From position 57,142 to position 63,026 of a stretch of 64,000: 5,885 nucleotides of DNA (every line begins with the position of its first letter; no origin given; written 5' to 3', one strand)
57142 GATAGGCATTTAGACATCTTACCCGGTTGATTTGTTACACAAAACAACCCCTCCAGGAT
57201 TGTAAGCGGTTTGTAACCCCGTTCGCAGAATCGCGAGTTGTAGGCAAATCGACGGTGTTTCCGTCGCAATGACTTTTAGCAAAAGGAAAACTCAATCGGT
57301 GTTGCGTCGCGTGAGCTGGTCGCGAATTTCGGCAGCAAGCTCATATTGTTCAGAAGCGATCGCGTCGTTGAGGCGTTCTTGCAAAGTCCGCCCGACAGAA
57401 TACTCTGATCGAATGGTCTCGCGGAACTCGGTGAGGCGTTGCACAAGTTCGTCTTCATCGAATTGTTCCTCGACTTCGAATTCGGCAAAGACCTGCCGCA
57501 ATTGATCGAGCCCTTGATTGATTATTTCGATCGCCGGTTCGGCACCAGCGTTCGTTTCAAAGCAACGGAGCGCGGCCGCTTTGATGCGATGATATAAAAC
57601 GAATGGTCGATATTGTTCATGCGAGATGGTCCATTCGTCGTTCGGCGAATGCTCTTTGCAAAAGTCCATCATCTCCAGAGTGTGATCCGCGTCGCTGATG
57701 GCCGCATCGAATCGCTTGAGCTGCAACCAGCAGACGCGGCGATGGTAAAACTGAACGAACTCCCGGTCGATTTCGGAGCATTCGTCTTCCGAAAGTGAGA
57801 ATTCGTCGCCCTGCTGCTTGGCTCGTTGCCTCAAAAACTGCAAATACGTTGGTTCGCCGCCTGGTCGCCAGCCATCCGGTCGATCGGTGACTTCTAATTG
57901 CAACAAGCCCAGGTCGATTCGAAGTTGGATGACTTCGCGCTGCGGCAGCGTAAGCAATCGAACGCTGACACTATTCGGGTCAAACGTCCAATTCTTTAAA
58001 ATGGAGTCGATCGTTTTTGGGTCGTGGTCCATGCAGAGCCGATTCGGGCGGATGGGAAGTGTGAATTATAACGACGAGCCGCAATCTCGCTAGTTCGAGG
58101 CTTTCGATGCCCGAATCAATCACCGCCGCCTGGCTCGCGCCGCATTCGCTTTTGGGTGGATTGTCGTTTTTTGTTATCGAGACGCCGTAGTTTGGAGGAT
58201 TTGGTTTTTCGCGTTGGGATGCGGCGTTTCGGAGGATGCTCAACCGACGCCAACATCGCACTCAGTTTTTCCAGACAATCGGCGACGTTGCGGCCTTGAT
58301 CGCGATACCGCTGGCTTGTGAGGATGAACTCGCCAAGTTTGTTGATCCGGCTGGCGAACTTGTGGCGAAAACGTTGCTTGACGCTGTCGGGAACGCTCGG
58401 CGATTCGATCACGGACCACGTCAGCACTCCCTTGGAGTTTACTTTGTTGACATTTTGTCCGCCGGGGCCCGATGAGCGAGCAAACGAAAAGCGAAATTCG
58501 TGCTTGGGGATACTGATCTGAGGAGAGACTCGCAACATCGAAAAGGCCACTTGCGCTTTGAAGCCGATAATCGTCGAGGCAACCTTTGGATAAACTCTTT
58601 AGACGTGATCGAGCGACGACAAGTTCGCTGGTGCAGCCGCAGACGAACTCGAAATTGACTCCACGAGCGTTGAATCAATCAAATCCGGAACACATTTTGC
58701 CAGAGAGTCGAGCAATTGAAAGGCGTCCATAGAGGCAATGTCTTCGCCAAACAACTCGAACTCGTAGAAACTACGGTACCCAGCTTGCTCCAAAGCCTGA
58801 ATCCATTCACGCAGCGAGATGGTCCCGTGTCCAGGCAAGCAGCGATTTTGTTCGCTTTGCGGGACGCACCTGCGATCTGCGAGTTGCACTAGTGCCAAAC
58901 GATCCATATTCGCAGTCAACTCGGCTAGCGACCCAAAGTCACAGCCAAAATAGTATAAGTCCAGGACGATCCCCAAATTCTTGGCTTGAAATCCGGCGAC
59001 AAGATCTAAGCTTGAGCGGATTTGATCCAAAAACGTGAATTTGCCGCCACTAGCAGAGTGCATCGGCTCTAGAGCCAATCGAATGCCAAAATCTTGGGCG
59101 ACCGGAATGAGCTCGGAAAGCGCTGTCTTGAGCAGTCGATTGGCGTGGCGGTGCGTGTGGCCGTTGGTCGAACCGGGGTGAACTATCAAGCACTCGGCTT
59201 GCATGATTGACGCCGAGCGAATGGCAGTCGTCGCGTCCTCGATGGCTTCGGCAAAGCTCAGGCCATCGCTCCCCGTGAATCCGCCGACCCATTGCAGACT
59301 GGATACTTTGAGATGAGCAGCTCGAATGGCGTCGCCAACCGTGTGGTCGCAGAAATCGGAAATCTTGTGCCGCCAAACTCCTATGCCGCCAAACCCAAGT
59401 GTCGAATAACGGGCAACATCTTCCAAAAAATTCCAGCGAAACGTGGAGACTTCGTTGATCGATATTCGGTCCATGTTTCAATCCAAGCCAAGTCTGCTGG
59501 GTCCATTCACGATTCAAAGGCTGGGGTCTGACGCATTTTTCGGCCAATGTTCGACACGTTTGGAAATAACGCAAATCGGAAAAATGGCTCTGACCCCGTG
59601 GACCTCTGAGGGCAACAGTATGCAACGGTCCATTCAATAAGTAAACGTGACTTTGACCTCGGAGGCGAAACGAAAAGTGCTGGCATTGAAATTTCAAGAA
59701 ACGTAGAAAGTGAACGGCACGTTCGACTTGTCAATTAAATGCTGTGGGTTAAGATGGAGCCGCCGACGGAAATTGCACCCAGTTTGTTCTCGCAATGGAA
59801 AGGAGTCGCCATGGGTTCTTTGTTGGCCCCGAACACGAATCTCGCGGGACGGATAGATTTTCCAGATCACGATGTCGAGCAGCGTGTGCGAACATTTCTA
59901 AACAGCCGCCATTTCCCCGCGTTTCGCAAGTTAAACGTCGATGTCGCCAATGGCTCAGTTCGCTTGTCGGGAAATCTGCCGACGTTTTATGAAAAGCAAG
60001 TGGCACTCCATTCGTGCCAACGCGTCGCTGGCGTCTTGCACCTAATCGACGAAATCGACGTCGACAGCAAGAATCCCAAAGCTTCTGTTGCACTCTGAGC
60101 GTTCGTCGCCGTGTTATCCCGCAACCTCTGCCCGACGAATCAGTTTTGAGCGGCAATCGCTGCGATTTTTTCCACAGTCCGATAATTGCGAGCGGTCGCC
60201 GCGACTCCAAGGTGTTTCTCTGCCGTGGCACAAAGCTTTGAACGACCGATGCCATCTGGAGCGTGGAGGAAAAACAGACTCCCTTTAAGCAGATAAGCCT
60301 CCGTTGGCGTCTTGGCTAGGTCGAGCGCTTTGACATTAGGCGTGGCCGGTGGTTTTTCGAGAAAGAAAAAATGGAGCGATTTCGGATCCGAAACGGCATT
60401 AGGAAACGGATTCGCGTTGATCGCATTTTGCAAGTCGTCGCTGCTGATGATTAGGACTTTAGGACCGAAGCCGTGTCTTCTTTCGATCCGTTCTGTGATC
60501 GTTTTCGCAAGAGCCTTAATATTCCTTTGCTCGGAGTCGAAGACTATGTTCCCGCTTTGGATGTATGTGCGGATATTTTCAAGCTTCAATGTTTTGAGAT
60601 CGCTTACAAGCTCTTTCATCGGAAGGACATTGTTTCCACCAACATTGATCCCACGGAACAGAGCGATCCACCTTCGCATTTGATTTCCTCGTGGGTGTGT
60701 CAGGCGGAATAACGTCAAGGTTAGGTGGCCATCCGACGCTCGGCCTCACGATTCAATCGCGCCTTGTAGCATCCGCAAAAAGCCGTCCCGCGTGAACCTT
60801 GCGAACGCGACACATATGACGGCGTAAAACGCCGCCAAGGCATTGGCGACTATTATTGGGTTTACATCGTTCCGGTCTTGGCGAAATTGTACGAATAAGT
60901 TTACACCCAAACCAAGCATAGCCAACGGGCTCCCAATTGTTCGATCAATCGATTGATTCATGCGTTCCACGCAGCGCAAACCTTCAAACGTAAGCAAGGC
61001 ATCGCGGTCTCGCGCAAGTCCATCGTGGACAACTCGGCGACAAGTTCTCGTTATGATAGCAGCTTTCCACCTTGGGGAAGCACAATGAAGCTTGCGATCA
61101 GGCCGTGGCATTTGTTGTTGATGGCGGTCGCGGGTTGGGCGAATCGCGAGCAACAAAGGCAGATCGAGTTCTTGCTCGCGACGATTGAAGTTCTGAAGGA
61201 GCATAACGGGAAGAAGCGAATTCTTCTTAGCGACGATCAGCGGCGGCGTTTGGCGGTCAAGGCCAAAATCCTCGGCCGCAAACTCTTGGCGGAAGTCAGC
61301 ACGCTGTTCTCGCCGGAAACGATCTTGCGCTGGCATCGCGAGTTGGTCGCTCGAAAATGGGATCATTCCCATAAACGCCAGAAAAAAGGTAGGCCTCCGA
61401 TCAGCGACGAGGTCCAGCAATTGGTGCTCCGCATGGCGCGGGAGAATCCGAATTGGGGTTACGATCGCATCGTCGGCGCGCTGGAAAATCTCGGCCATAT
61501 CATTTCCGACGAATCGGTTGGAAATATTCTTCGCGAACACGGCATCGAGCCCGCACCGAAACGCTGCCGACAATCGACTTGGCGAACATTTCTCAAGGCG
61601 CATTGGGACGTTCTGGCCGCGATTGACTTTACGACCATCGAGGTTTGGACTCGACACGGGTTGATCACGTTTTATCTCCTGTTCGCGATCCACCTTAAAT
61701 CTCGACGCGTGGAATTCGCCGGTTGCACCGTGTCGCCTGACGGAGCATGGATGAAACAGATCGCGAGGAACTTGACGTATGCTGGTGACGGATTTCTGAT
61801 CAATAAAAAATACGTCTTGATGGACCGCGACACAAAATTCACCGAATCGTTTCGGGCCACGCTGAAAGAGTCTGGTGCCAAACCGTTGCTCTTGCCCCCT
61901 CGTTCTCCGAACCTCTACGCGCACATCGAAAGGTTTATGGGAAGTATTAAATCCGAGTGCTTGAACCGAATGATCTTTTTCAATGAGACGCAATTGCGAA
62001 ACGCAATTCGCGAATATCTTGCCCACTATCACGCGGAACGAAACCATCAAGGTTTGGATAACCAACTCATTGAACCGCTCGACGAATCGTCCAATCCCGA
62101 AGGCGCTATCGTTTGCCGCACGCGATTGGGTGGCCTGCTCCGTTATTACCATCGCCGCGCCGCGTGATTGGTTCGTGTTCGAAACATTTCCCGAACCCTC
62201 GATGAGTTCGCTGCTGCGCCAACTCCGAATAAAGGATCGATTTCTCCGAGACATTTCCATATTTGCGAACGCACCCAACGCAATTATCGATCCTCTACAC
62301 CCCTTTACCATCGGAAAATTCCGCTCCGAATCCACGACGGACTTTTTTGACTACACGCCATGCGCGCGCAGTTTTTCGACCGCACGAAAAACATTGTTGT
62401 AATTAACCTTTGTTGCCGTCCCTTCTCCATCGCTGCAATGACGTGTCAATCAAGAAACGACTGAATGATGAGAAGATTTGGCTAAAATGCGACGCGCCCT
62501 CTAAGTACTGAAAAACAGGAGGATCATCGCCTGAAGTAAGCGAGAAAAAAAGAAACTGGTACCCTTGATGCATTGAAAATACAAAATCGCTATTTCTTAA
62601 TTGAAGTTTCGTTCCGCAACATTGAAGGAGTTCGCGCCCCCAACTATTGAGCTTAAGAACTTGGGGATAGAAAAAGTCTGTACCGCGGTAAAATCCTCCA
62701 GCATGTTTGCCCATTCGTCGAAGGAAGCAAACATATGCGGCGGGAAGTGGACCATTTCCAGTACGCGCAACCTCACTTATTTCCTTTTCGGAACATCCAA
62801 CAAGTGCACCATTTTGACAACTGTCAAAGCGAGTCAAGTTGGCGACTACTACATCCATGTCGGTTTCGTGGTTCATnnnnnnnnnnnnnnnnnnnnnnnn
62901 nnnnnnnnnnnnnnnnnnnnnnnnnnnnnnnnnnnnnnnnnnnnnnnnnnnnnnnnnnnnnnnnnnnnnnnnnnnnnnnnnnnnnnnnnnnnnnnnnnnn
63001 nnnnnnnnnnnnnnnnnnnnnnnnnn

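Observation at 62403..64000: Rhs polymorphic toxin with a deaminase-like C-terminal domain (DAE…PCxxC) coupled to a SUKH immunity gene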

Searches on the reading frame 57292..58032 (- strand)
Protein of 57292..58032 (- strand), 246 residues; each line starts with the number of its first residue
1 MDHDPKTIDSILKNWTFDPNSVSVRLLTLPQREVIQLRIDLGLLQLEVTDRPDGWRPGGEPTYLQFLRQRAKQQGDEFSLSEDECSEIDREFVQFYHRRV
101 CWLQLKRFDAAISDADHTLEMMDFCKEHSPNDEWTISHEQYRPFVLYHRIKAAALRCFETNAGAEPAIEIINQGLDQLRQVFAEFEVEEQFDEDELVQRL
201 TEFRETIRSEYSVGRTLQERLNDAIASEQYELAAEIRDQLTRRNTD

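Call 50: search_protein_families(library=pfam, proteins=[window:57292-58032:-], max_evalue=0.00001)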
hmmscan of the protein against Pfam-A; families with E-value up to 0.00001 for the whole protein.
window:57292-58032:- (246 aa): 1 family
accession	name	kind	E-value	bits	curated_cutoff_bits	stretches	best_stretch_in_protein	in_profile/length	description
PF02151.25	UVR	-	2.1e-07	30.9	21.5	1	215-242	5-32/36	UvrB/uvrC motif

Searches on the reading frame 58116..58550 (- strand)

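Call 65: search_protein_families(library=pfam, proteins=[window:58116-58550:-], max_evalue=0.001)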
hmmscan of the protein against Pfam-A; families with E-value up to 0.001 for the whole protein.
window:58116-58550:- (144 aa): 1 family
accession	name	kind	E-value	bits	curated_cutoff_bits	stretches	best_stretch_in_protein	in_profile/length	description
PF00472.26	RF-1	-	3.3e-18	66.2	35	1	11-137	4-116/116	RF-1 domain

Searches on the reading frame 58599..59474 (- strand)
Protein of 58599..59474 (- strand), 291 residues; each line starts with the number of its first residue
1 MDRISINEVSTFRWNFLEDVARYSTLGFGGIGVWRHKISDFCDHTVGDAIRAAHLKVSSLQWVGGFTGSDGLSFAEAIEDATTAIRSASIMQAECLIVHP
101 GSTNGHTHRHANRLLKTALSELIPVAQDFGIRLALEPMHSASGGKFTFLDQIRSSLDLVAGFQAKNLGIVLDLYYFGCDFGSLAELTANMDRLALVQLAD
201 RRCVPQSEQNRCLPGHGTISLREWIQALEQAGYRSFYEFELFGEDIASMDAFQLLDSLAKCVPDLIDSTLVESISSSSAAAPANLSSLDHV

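Call 50: search_protein_families(library=pfam, proteins=[window:58599-59474:-], max_evalue=0.00001)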
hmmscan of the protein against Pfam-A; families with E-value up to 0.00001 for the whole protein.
window:58599-59474:- (291 aa): 1 family
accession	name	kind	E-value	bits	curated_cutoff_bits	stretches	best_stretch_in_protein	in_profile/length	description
PF01261.30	AP_endonuc_2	-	1.7e-26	93.9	31.1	1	22-245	3-233/249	Xylose isomerase-like TIM barrel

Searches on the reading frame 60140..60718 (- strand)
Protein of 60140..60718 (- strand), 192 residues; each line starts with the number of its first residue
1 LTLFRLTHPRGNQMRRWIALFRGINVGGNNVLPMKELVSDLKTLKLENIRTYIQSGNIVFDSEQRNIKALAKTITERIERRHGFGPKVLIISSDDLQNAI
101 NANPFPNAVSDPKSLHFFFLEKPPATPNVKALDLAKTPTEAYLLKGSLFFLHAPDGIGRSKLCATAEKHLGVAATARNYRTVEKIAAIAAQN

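Call 50: search_protein_families(library=pfam, proteins=[window:60140-60718:-], max_evalue=0.00001)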
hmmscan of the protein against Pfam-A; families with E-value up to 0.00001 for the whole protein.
window:60140-60718:- (192 aa): 1 family
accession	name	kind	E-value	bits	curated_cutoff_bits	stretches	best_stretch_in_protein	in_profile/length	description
PF08002.16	DUF1697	-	2.1e-39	135.5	24.4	1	14-148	1-135/137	Protein of unknown function (DUF1697)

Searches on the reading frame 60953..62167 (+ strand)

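Call 50: search_protein_families(library=pfam, proteins=[window:60953-62167:+], max_evalue=0.00001)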
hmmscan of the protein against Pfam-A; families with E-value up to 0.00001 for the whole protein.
window:60953-62167:+ (404 aa): 3 families
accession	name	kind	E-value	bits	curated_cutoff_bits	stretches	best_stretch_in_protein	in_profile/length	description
PF13683.12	rve_3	-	2.6e-11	43.5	26.5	1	310-370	4-64/67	Integrase core domain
PF13565.12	HTH_32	-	1.3e-10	42.1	33.7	1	123-193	1-73/73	Homeodomain-like domain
PF13276.12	HTH_21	-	3.4e-06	27.6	28.1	0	152-204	4-58/60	HTH-like domain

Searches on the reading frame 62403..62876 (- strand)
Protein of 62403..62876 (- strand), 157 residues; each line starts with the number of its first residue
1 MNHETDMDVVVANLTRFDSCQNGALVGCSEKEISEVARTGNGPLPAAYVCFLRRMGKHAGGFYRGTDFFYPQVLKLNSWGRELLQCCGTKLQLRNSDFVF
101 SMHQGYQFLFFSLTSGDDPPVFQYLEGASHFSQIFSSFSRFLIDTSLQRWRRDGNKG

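Call 3: search_protein_families(library=pfam, proteins=[window:62406-62876:-], max_evalue=10)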
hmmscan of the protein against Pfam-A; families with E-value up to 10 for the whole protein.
window:62406-62876:- (157 aa): 2 families
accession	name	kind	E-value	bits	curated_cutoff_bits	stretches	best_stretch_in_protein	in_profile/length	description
PF09346.15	SMI1_KNR4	-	1e-09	39.5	25.4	1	27-143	1-124/125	SMI1 / KNR4 family (SUKH-1)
PF14568.11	SUKH_6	-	1.8e-05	25.7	27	1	30-142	1-119/119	SMI1-KNR4 cell-wall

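Call 4: search_protein_families(library=ncbifam, proteins=[window:62406-62876:-], max_evalue=10)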
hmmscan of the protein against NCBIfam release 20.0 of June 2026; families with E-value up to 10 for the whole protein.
window:62406-62876:- (157 aa): 0 families

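Call 27: find_encoding_contigs(protein=window:62403-62876:-, flank=10000, max_places=6)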
Protein window:62403-62876:- (157 aa): 1 contig read that carries it; 1 place shown.
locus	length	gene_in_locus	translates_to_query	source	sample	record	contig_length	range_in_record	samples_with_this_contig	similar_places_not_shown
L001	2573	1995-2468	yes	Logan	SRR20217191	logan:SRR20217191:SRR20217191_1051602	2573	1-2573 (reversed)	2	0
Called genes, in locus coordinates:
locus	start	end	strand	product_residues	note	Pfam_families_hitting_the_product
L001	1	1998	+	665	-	?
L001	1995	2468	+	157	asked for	PF09346:SMI1_KNR4, PF14568:SUKH_6 (weak)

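Call 65: search_protein_families(library=pfam, proteins=[L001:1-1275:+], max_evalue=0.001)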
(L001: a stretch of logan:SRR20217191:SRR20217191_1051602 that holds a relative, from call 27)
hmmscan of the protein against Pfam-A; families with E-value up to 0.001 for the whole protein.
L001:1-1275:+ (425 aa): 0 families

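Call 66: search_protein_families(library=padloc, proteins=[window:62406-62876:-], max_evalue=0.01)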
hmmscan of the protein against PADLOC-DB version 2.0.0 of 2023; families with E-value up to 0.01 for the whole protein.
window:62406-62876:- (157 aa): 1 family
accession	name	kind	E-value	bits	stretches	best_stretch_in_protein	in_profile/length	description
PDLC03038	MTase_I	-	0.0031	13.4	1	62-107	543-587/896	Type I methyltransferase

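Call 67: search_protein_families(library=ncbifam, proteins=[L001:1-1995:+], max_evalue=1)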
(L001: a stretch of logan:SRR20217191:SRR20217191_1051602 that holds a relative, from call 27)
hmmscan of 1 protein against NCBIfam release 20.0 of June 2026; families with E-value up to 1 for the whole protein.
L001:1-1995:+ (665 aa): 3 families
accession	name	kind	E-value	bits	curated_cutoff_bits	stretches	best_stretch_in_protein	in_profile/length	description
TIGR03696.1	Rhs_assc_core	domain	4.8e-18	65.4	32.5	1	346-425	2-75/76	RHS repeat-associated core domain-containing protein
NF041261.1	RHS_core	equivalog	6.6e-07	27.5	2000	1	340-423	1179-1258/1261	RHS element core protein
TIGR01643.1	YD_repeat_2x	repeat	0.015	15.8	15.8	1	82-95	20-33/42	YD repeat-containing protein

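Call 68: search_protein_families(library=pfam, proteins=[L001:1-1995:+], max_evalue=5)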
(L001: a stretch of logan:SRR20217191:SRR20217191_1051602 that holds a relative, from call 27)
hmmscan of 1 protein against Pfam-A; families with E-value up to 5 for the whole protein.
L001:1-1995:+ (665 aa): 9 families
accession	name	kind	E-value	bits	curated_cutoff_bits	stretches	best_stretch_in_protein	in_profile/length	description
PF14424.12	Toxin-deaminase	-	4.3e-14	53.3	29.6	1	598-656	81-141/146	The BURPS668_1122 family of deaminases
PF18750.7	SNAD4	-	0.00047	20.6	27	1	603-663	30-91/130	Secreted Novel AID/APOBEC-like Deaminase 4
PF08210.17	APOBEC_N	-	0.0005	20.6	25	1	604-664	45-106/170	APOBEC-like N-terminal domain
PF18778.7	NAD1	-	0.0017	18.9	27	1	601-663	42-110/175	Novel AID APOBEC clade 1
PF18775.7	APOBEC4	-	0.0033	18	27.2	1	629-663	3-37/74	APOBEC4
PF18782.7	NAD2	-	0.029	14.9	27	1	604-663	54-114/179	Novel AID APOBEC clade 2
PF18772.7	APOBEC2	-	0.07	13.6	26.8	1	606-663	51-109/175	APOBEC2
PF05593.20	RHS_repeat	-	0.087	13.7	22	1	84-119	1-31/38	RHS Repeat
PF12862.13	ANAPC5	-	0.14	12.7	23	1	36-95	11-65/91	Anaphase-promoting complex subunit 5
